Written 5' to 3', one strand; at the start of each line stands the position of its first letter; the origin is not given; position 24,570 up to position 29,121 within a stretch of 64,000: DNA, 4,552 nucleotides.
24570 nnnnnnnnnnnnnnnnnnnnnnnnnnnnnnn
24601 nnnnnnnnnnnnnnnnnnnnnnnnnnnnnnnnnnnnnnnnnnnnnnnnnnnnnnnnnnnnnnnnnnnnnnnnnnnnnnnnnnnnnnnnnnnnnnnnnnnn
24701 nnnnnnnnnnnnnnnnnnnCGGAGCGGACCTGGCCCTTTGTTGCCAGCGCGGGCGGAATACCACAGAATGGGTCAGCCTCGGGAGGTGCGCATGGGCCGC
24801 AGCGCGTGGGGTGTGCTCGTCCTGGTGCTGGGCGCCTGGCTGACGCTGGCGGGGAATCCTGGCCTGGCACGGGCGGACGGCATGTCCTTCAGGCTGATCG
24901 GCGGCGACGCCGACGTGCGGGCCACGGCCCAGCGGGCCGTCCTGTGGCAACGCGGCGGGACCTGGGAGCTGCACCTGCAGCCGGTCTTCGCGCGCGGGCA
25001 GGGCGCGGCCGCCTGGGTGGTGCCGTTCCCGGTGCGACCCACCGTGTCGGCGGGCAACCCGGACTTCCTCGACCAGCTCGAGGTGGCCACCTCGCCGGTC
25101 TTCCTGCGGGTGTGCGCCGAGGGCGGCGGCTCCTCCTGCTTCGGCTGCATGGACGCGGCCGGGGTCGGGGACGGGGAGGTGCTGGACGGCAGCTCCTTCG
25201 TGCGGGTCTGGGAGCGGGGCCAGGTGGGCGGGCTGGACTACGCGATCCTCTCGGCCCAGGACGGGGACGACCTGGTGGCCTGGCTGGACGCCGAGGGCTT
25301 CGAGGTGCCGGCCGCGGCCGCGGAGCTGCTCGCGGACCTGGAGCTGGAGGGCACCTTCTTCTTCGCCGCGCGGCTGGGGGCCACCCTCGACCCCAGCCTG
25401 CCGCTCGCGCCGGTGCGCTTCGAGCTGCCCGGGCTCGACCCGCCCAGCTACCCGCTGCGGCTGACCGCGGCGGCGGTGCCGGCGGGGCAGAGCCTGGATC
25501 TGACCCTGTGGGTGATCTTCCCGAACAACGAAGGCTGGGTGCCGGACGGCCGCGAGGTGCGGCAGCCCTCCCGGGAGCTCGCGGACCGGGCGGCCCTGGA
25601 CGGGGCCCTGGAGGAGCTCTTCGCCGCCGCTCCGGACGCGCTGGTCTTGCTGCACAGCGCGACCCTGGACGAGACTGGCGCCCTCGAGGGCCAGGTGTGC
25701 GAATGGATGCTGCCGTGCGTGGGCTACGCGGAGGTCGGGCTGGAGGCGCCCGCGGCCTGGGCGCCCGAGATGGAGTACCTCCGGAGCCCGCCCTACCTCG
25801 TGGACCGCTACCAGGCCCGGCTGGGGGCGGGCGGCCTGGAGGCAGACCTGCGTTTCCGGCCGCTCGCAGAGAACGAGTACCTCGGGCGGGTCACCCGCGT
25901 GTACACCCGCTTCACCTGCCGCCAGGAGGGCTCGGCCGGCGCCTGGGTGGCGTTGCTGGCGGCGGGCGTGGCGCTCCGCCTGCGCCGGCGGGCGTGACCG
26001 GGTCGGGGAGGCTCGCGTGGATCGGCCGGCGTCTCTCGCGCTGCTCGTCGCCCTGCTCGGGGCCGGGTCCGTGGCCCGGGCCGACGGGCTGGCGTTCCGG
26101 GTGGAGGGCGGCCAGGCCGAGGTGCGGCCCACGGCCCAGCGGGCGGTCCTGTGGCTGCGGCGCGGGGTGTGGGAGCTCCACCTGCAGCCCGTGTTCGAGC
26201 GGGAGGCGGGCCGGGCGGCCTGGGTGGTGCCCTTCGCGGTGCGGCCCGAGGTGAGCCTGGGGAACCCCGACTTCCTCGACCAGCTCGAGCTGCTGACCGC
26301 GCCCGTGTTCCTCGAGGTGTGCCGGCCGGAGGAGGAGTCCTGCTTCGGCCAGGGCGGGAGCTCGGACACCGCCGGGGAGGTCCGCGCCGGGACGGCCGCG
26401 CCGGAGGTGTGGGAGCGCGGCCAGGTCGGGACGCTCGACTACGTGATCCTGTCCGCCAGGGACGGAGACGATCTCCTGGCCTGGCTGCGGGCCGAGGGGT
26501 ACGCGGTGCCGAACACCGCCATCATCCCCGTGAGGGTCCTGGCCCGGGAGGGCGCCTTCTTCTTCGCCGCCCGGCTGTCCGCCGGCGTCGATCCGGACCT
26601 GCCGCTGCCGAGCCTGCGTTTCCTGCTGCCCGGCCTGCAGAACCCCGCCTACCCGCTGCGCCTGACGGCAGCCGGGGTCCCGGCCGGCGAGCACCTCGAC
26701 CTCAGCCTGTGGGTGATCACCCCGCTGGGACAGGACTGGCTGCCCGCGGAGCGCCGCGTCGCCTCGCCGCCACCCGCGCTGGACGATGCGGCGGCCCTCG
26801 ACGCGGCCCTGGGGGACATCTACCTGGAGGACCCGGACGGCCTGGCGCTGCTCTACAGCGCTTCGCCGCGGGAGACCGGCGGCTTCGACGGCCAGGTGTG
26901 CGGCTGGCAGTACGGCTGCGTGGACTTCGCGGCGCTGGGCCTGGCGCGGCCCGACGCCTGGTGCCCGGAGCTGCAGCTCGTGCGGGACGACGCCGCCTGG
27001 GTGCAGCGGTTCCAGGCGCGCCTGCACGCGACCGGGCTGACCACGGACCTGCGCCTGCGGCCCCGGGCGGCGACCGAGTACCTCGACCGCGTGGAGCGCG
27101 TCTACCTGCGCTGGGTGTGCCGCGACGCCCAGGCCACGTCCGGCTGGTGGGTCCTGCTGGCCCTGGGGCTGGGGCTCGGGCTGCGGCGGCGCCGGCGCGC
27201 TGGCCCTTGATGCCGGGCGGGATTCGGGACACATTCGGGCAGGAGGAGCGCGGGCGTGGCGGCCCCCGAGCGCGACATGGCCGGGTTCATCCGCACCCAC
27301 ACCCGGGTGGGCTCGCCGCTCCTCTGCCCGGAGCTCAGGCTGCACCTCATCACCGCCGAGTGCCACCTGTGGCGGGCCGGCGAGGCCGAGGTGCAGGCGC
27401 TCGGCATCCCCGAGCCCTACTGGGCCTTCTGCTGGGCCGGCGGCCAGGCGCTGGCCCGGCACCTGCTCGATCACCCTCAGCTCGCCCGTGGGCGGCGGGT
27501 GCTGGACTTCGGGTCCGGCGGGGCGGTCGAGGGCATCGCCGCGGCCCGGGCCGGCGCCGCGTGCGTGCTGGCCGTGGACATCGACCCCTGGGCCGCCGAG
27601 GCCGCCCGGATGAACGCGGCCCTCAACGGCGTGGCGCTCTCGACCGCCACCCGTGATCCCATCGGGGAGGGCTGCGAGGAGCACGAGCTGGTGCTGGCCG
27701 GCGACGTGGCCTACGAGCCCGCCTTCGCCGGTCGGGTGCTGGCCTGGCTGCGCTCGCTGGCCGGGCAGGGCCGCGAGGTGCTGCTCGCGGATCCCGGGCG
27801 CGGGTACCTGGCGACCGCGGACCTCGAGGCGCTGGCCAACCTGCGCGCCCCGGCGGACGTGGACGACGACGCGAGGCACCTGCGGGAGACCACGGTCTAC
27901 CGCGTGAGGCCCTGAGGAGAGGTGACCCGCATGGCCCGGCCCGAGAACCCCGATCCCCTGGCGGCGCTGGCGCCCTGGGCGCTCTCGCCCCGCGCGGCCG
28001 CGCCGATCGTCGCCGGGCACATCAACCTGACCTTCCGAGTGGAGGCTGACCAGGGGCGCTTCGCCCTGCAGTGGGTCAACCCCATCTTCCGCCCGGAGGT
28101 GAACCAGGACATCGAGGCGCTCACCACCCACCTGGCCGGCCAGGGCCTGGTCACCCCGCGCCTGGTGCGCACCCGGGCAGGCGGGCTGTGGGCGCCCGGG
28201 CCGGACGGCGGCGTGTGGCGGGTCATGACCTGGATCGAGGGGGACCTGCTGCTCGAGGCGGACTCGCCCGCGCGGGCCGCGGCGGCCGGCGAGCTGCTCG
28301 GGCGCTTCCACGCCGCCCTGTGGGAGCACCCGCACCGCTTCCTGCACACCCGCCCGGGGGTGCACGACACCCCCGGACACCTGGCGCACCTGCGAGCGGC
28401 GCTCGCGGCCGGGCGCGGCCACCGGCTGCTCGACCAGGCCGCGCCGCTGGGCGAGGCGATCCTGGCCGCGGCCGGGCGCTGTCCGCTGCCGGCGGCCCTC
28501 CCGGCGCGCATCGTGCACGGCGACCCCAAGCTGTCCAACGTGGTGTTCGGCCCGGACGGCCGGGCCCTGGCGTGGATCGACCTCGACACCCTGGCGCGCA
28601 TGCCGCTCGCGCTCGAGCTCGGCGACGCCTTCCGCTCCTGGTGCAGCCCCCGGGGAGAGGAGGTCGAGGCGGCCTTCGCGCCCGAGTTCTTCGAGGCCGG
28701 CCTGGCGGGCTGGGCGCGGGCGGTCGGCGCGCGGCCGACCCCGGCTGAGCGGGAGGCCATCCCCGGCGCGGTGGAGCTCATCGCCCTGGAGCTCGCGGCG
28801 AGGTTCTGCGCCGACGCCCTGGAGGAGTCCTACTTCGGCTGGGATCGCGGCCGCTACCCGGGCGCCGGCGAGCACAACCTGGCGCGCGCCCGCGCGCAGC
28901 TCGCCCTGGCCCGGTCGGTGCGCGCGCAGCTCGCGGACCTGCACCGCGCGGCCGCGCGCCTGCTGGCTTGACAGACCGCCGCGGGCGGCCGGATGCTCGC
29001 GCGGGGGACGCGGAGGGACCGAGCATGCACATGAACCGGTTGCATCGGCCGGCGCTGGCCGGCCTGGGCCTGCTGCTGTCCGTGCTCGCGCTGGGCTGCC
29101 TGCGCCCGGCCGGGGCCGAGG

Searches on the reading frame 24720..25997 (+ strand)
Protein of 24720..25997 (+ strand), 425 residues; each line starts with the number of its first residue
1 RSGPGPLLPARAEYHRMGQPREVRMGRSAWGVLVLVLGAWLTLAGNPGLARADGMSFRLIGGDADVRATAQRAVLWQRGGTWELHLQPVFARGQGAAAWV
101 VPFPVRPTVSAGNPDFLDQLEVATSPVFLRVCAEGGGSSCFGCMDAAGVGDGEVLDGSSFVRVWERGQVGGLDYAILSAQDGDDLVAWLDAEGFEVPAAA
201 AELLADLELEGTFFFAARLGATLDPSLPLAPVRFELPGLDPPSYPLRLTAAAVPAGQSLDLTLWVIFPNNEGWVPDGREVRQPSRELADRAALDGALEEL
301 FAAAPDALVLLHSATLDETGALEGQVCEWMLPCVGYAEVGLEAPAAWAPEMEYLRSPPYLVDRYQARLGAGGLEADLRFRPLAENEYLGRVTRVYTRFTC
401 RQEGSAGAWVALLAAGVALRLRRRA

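Call 83: search_protein_families(library=pfam, proteins=[window:24720-25997:+], max_evalue=0.0001)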
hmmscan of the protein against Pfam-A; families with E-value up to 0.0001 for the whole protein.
window:24720-25997:+ (425 aa): 1 family
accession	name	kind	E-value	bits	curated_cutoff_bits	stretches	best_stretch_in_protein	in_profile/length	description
PF10092.14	DUF2330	-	2.2e-19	70.2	24.7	1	62-261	14-210/279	Uncharacterized protein conserved in bacteria (DUF2330)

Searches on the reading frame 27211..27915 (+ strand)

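Call 84: search_protein_families(library=pfam, proteins=[window:27211-27915:+], max_evalue=0.0001)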
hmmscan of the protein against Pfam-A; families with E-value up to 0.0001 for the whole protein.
window:27211-27915:+ (234 aa): 3 families
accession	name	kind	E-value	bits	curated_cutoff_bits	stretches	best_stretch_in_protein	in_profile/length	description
PF06325.19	PrmA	-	1.4e-11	44.9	22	1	91-145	159-213/296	Ribosomal protein L11 methyltransferase (PrmA)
PF10294.15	Methyltransf_16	-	1.3e-05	25.4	21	1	75-193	22-156/174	Lysine methyltransferase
PF05175.20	MTS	-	3.5e-05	23.9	23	1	78-149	20-89/170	Methyltransferase small domain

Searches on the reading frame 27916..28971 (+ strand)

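Call 84: search_protein_families(library=pfam, proteins=[window:27916-28971:+], max_evalue=0.0001)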
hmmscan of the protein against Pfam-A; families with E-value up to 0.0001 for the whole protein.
window:27916-28971:+ (351 aa): 1 family
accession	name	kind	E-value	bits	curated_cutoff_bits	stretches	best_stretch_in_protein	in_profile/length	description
PF01636.29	APH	-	2.2e-22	80.4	23.2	1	29-268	3-235/239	Phosphotransferase enzyme family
